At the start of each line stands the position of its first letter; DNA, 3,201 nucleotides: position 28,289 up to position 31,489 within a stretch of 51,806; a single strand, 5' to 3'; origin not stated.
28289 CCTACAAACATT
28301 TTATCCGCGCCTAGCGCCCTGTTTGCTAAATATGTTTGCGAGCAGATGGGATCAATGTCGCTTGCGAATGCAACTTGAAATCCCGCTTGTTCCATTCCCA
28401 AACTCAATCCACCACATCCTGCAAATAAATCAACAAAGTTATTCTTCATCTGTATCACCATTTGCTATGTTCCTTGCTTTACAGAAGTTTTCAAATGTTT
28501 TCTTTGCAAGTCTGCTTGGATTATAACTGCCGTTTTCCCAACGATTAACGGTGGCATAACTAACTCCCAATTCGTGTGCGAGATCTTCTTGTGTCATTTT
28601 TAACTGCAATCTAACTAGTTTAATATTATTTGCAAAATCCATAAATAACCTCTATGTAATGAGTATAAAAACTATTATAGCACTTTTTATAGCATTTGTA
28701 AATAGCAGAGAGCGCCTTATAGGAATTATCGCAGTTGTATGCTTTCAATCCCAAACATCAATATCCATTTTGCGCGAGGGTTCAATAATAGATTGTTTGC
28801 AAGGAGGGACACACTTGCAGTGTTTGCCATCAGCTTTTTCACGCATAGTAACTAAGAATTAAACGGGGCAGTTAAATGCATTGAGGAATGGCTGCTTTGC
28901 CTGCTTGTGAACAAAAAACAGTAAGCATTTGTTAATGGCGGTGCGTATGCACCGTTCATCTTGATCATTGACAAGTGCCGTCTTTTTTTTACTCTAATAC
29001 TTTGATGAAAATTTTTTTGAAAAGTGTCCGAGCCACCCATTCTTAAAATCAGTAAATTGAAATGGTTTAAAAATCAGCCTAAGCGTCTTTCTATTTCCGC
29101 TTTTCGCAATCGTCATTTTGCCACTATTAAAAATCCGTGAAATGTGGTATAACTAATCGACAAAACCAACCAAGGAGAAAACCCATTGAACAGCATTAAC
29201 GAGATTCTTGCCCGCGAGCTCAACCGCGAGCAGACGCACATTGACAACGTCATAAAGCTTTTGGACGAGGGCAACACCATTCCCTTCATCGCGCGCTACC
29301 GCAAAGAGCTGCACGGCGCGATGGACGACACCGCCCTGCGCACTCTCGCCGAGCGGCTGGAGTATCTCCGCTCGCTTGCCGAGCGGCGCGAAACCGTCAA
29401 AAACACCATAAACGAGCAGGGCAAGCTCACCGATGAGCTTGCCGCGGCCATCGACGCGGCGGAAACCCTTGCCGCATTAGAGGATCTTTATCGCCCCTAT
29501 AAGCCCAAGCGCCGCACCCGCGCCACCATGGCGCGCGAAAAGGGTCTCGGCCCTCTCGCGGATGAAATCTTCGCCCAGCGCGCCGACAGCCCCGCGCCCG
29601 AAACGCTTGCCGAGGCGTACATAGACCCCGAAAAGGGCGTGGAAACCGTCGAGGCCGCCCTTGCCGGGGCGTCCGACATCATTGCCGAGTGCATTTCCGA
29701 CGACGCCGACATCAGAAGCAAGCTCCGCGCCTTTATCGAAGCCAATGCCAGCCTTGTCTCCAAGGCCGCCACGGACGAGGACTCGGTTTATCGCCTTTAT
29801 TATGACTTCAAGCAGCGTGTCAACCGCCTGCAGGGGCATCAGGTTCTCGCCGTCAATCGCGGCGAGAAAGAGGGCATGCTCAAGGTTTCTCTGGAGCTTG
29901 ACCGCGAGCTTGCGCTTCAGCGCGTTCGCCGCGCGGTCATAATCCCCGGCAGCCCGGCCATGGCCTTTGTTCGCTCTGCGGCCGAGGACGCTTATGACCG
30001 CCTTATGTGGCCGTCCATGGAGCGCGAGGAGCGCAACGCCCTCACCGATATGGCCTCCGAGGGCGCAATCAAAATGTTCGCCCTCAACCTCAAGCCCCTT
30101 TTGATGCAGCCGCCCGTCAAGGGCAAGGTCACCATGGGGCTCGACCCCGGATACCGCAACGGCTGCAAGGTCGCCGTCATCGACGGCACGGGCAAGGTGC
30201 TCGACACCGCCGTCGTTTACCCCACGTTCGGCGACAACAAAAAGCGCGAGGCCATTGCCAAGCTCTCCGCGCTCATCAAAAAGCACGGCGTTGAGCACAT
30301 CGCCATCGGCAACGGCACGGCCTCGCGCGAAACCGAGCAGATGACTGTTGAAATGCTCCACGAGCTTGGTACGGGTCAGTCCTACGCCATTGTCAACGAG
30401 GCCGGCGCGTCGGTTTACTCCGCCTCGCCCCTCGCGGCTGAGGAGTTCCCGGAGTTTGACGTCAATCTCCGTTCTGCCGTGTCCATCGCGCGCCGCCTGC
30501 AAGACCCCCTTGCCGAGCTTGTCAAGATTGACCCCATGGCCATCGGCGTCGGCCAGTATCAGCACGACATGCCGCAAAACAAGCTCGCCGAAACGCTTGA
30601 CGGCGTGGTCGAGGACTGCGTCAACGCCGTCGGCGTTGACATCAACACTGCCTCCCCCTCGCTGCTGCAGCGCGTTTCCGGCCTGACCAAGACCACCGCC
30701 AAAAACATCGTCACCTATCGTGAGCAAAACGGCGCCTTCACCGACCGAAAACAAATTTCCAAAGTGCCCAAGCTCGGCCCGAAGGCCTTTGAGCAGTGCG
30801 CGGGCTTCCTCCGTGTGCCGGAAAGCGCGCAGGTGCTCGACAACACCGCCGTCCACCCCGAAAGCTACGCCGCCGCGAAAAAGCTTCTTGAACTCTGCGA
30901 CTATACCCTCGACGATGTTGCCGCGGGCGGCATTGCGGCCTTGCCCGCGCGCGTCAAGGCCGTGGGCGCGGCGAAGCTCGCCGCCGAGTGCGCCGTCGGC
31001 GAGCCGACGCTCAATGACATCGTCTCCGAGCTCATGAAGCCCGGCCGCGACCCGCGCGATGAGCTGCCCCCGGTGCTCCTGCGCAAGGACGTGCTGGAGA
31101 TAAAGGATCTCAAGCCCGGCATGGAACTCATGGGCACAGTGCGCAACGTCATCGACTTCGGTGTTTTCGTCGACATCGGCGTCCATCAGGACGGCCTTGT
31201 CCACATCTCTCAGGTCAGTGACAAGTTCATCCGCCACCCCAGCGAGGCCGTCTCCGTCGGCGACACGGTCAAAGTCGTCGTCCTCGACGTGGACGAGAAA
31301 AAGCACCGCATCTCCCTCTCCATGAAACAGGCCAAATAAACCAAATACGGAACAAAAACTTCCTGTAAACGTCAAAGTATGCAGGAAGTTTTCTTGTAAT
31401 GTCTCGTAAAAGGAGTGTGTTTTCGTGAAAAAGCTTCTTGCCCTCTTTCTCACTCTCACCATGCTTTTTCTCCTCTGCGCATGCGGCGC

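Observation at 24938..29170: AT-rich island encoding a four-gene restriction-modification operon with two C5-methyltransferases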

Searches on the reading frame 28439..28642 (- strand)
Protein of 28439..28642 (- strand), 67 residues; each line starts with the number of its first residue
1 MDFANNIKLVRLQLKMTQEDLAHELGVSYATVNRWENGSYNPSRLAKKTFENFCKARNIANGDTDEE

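Call 3: search_protein_families(library=pfam, proteins=[window:28439-28642:-], max_evalue=0.01)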
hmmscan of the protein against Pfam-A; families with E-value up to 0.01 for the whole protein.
window:28439-28642:- (67 aa): 10 families
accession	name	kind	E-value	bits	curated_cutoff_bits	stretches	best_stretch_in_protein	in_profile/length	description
PF01381.28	HTH_3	-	1.1e-12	48.2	23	1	7-43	1-37/55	Helix-turn-helix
PF12844.13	HTH_19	-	2.1e-06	28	30.2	1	5-47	2-41/64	Helix-turn-helix domain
PF13560.12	HTH_31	-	3.3e-06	27.7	27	1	6-44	5-44/64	Helix-turn-helix domain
PF13443.12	HTH_26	-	7.1e-06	26.6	22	1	11-59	6-52/63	Cro/C1-type HTH DNA-binding domain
PF13545.12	HTH_Crp_2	-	3.2e-05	24.2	27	1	11-34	18-41/70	Crp-like helix-turn-helix domain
PF13542.12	HTH_Tnp_ISL3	-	0.0035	17.2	27.4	1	14-35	25-46/51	Helix-turn-helix domain of transposase family ISL3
PF13384.12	HTH_23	-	0.0047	17.1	24.6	1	13-35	16-37/50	Homeodomain-like domain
PF13613.12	HTH_Tnp_4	-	0.0047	16.9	27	1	9-35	13-39/53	Helix-turn-helix of DDE superfamily endonuclease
PF01371.25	Trp_repressor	-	0.0058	17.1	27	1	8-37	40-71/88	Trp repressor protein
PF13412.12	HTH_24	-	0.009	16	21.9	0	16-34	18-36/48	Winged helix-turn-helix DNA-binding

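Call 4: search_protein_families(library=ncbifam, proteins=[window:28439-28642:-], max_evalue=0.01)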
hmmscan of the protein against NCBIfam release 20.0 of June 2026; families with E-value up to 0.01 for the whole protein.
window:28439-28642:- (67 aa): 14 families
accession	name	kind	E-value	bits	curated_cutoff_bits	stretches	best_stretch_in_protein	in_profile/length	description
TIGR03830.1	CxxCG_CxxCG_HTH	subfamily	6.4e-09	35.7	61.8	1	5-52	68-115/127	type II TA system antitoxin MqsA family protein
NF041951.1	phage_RstR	subfamily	1.3e-08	35.1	80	1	1-44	1-44/108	RstR family transcriptional repressor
NF007271.0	PRK09726.1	equivalog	4.9e-08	32.9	79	1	2-50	12-57/88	type II toxin-antitoxin system antitoxin HipB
NF041265.1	NadS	equivalog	8.5e-08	32.4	60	1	6-50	34-78/94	NadS family protein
TIGR03070.1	couple_hipB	subfamily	1.5e-07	31.2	71.65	1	2-40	2-40/58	type II toxin-antitoxin system Y4mF family antitoxin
TIGR00270.2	TIGR00270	equivalog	2.5e-07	30.6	110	1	2-55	75-128/159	multiprotein bridging factor aMBF1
NF040522.1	VC1465_fam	subfamily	5.2e-06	26.5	70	1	7-41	1-35/111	VC1465 family Xer recombination activation factor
NF047948.1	male_kill_WMK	equivalog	6.9e-06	25.7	300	1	3-40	6-43/300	WO male-killing family protein Wmk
NF007257.0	PRK09706.1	subfamily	1.2e-05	25.1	101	1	3-43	6-46/135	transcriptional repressor DicA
NF041575.1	antitoxPezA_Strep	equivalog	8.8e-05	22.5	290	1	4-60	3-56/158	type II toxin-antitoxin system antitoxin PezA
NF047542.1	telomere_Tap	equivalog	0.0002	20.2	600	1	10-54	25-69/695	telomere-associated protein Tap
NF007481.0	PRK10072.1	equivalog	0.00027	21.3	110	1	6-49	37-80/96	HTH-type transcriptional regulator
NF003162.0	PRK04140.1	equivalog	0.0034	16.4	263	1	5-43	129-167/317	transcriptional regulator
NF052239.1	antitox_spr1629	equivalog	0.0092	15.1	335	1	4-46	4-46/377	spr1629 family repressor/antitoxin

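Call 5: search_protein_families(library=padloc, proteins=[window:28439-28642:-], max_evalue=0.01)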
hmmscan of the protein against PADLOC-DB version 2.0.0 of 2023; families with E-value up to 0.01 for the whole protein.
window:28439-28642:- (67 aa): 15 families
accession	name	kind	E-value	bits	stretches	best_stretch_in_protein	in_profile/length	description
PDLC02926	HTH_VI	-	3.1e-07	28.6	1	4-56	3-52/92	-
PDLC03949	RmrA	-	5.6e-06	23.5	1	5-46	5-46/363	-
PDLC03951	RmrA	-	8.5e-06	23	1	6-58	12-61/400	-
PDLC03952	RmrA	-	3.5e-05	20.8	1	7-43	27-63/395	-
PDLC03956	RmrA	-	0.00029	18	1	16-47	23-54/399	-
PDLC04133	mad1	-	0.00033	18.9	1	15-40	5-30/60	mads_1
PDLC03946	RmrA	-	0.00046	17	1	5-44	5-44/357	-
PDLC03944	RmrA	-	0.00082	16.5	1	6-44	10-48/384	-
PDLC03954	RmrA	-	0.0013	15.8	1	5-44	13-52/380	-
PDLC04142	capH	-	0.0019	17.2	1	1-48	5-52/103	capH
PDLC03947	RmrA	-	0.0024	14.7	1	5-45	14-54/383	-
PDLC03665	Control_protein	-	0.0029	15.8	1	3-42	9-49/77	control protein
PDLC04760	PDC-M64C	-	0.0043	15.4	1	2-41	26-65/93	-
PDLC03668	Control_protein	-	0.0058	15.1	1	7-41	13-47/79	control protein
PDLC03945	RmrA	-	0.0059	13.8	1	5-51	5-51/394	-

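Call 85: search_solved_structures(query=window:28439-28642:-, max_evalue=0.01)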
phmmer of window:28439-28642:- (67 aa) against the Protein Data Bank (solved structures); distinct sequences matched with E-value up to 0.01: 12.
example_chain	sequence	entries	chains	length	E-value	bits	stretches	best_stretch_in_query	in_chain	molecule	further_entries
9k3w_A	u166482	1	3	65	4.4e-06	29.7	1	4-44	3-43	Transcriptional regulator, PbsX family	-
2xiu_A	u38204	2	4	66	1.3e-05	28.2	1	4-48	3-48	CYLR2 | CYLR2 SYNONYM CYTOLYSIN REPRESSOR 2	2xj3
1utx_A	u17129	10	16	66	1.9e-05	27.7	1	4-46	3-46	CYLR2 | cytolysin regulator 2 | PUTATIVE TRANSCRIPTION REGULATOR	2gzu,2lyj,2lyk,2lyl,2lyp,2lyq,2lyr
4yg4_A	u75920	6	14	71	8.2e-05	25.7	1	3-49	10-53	Antitoxin HipB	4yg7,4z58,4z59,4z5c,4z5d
2wiu_B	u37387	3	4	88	8.4e-05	25.7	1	3-49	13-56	HTH-TYPE TRANSCRIPTIONAL REGULATOR HIPB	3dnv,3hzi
4yg1_A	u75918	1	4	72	9.2e-05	25.5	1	3-49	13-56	Antitoxin HipB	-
4z5h_A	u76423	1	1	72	0.00012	25.2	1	3-49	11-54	Antitoxin HipB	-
5k98_B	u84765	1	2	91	0.00012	25.1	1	3-50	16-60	Antitoxin HipB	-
8tac_A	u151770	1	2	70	0.00016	24.8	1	6-49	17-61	DBP48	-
2ppx_A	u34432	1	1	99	0.0042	20.3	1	6-47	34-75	Uncharacterized protein Atu1735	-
9sf2_A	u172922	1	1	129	0.0059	19.8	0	7-46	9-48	Transcriptional regulator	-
2mez_A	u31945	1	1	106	0.006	19.8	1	2-53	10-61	Multiprotein Bridging Factor (MBP-like)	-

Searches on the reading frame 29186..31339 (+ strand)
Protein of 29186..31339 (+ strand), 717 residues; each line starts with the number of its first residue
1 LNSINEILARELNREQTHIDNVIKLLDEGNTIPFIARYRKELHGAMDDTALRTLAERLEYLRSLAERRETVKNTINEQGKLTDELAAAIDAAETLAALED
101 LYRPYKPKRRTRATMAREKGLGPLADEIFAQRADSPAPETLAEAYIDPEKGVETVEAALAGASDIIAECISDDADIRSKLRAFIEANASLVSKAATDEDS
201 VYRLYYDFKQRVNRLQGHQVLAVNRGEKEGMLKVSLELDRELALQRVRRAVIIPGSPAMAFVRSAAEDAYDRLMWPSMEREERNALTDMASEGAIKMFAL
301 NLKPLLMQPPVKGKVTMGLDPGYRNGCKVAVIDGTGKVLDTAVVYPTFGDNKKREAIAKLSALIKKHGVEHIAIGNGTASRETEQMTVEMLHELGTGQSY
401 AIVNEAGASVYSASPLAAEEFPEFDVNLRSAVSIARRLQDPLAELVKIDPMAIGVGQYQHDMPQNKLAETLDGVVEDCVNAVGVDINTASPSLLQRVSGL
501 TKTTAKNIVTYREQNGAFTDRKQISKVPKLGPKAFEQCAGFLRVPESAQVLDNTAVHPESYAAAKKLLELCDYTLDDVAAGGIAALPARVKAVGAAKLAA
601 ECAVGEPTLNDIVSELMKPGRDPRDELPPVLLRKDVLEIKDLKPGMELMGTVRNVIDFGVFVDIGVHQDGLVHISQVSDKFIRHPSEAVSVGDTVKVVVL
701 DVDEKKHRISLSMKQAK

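Call 3: search_protein_families(library=pfam, proteins=[window:29186-31339:+], max_evalue=0.01)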
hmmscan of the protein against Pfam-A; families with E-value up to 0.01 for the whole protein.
window:29186-31339:+ (717 aa): 9 families
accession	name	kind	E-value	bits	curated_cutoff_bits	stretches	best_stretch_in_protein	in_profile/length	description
PF16921.10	Tex_YqgF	-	7.1e-54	182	27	1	314-439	1-126/126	Tex protein YqgF-like domain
PF12836.13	HHH_3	-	4.8e-30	103.9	27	1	479-543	1-65/65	Helix-hairpin-helix motif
PF22706.1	Tex_central_region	-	1.4e-28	100.5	27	1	136-298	4-178/178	Tex central region-like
PF09371.15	Tex_N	-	2e-28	98.4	32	1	3-75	2-74/75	Tex-like protein N-terminal domain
PF17674.7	HHH_9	-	3.5e-20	73.1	23.1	1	550-624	2-70/70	HHH domain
PF00575.29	S1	-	3.8e-20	72.5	22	1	643-714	3-74/74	S1 RNA binding domain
PF23459.1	S1_RRP5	-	5.8e-13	49.7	27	1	642-712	1-71/72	RRP5 S1 domain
PF14635.12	HHH_7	-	8.3e-09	36.2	27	1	452-544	5-103/104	Helix-hairpin-helix motif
PF14639.11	YqgF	-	6.7e-08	32.9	35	1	330-446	24-147/150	Holliday-junction resolvase-like of SPT6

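Call 103: find_homologous_proteins(query=window:29186-31339:+, max_evalue=1e-100)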
Query window:29186-31339:+ (717 aa): 8000 proteins with E <= 1e-100 among 8000 candidates; the best 120 are listed.
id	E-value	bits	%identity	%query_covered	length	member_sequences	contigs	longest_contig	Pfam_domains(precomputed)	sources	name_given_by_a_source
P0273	0.0e+0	1567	100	100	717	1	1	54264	PF16921.11,PF14639.12,PF00575.30,PF23459.2,PF12836.14,PF14635.13,PF17674.8,PF09371.16,PF22706.2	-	-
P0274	0.0e+0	1533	98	100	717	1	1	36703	PF16921.11,PF14639.12,PF00575.30,PF23459.2,PF12836.14,PF14635.13,PF17674.8,PF09371.16,PF22706.2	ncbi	-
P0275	0.0e+0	1502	95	100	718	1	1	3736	PF16921.11,PF14639.12,PF00575.30,PF23459.2,PF12836.14,PF14635.13,PF17674.8,PF09371.16,PF22706.2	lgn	-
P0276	0.0e+0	1444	92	100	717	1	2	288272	PF16921.11,PF14639.12,PF00575.30,PF23459.2,PF12836.14,PF14635.13,PF17674.8,PF09371.16,PF22706.2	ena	-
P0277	0.0e+0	1443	92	100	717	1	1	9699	PF16921.11,PF14639.12,PF00575.30,PF23459.2,PF12836.14,PF14635.13,PF17674.8,PF09371.16,PF22706.2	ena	-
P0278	0.0e+0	1440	92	100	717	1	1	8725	PF16921.11,PF14639.12,PF00575.30,PF23459.2,PF12836.14,PF14635.13,PF17674.8,PF09371.16,PF22706.2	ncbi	-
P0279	0.0e+0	1440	92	100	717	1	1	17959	PF16921.11,PF14639.12,PF00575.30,PF23459.2,PF12836.14,PF14635.13,PF17674.8,PF09371.16,PF22706.2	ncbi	-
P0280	0.0e+0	1404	89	100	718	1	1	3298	PF16921.11,PF14639.12,PF00575.30,PF23459.2,PF12836.14,PF14635.13,PF17674.8,PF09371.16,PF22706.2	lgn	-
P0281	0.0e+0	1400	89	100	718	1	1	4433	PF16921.11,PF14639.12,PF00575.30,PF23459.2,PF12836.14,PF14635.13,PF17674.8,PF09371.16,PF22706.2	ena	-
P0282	0.0e+0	1400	89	100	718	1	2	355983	PF16921.11,PF14639.12,PF00575.30,PF23459.2,PF12836.14,PF14635.13,PF17674.8,PF09371.16,PF22706.2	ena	-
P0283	0.0e+0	1400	89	100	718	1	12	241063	PF16921.11,PF14639.12,PF00575.30,PF23459.2,PF12836.14,PF14635.13,PF17674.8,PF09371.16,PF22706.2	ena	-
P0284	0.0e+0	1400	89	100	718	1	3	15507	PF16921.11,PF14639.12,PF00575.30,PF23459.2,PF12836.14,PF14635.13,PF17674.8,PF09371.16,PF22706.2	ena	-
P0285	0.0e+0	1399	89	100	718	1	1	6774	PF16921.11,PF14639.12,PF00575.30,PF23459.2,PF12836.14,PF14635.13,PF17674.8,PF09371.16,PF22706.2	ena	-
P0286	0.0e+0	1399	89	100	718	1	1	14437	PF16921.11,PF14639.12,PF00575.30,PF23459.2,PF12836.14,PF14635.13,PF17674.8,PF09371.16,PF22706.2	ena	-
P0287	0.0e+0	1399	89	100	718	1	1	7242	PF16921.11,PF14639.12,PF00575.30,PF23459.2,PF12836.14,PF14635.13,PF17674.8,PF09371.16,PF22706.2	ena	-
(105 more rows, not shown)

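Call 104: find_encoding_contigs(protein=P0274, flank=10000, max_places=2)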
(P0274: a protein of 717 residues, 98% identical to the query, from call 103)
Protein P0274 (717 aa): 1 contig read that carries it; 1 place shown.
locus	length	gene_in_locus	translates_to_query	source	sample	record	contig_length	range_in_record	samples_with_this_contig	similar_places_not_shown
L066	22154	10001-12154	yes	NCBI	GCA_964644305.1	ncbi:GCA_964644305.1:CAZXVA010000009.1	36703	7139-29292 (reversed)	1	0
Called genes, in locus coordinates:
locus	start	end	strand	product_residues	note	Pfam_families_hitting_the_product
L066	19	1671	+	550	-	PF02653:BPD_transp_2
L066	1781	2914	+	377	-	PF10509:GalKase_gal_bdg, PF00288:GHMP_kinases_N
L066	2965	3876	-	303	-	PF00126:HTH_1, PF03466:LysR_substrate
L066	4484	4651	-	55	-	-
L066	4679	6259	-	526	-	PF06050:HGD-D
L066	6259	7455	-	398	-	PF06050:HGD-D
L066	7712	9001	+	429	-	PF03952:Enolase_N, PF00113:Enolase_C, PF07476:MAAL_C (weak)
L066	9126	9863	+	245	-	PF01551:Peptidase_M23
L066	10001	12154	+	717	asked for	PF09371:Tex_N, PF22706:Tex_central_region, PF16921:Tex_YqgF, PF14635:HHH_7, PF12836:HHH_3, PF17674:HHH_9, PF00575:S1, PF23459:S1_RRP5, +1 more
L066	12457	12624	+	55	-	-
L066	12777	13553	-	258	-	PF08220:HTH_DeoR, PF00455:DeoRC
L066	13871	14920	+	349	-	PF03480:DctP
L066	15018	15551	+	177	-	PF04290:DctQ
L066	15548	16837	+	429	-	PF06808:DctM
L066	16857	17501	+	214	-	PF00657:Lipase_GDSL, PF13472:Lipase_GDSL_2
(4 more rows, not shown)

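Call 105: find_encoding_contigs(protein=P0276, flank=10000, max_places=2)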
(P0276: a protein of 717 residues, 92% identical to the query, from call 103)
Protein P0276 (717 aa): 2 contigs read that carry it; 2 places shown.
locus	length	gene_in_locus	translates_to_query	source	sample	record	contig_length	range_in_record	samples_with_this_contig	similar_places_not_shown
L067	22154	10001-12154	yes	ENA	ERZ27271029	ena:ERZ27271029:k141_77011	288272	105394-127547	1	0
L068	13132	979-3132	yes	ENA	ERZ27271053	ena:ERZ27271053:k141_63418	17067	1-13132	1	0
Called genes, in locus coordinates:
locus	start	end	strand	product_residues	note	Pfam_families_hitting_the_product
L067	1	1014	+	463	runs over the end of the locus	PF14691:Fer4_20, PF01266:DAO (faint), PF03486:HI0933_like (faint), PF07992:Pyr_redox_2, PF13738:Pyr_redox_3 (faint), PF13450:NAD_binding_8 (weak), PF00070:Pyr_redox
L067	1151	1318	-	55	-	-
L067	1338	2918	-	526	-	PF06050:HGD-D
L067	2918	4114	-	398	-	PF06050:HGD-D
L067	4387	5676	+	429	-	PF03952:Enolase_N, PF00113:Enolase_C, PF07476:MAAL_C (weak)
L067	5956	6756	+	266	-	PF04991:LicD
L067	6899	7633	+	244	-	PF00483:NTP_transferase (weak), PF12804:NTP_transf_3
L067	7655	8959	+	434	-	PF00083:Sugar_tr (weak), PF07690:MFS_1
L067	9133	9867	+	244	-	PF01551:Peptidase_M23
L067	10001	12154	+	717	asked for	PF09371:Tex_N, PF22706:Tex_central_region, PF16921:Tex_YqgF, PF14639:YqgF, PF14635:HHH_7, PF12836:HHH_3, PF17674:HHH_9, PF00575:S1, +1 more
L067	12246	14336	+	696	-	PF01547:SBP_bac_1 (faint)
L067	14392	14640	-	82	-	PF12116:SpoIIID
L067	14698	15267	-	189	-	PF00005:ABC_tran, PF13304:AAA_21 (faint)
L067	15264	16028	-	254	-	PF00528:BPD_transp_1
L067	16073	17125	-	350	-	PF02621:VitK2_biosynth (weak), PF13379:NMT1_2, PF12974:Phosphonate-bd, PF09084:NMT1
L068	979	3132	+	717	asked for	PF09371:Tex_N, PF22706:Tex_central_region, PF16921:Tex_YqgF, PF14639:YqgF, PF14635:HHH_7, PF12836:HHH_3, PF17674:HHH_9, PF00575:S1, +1 more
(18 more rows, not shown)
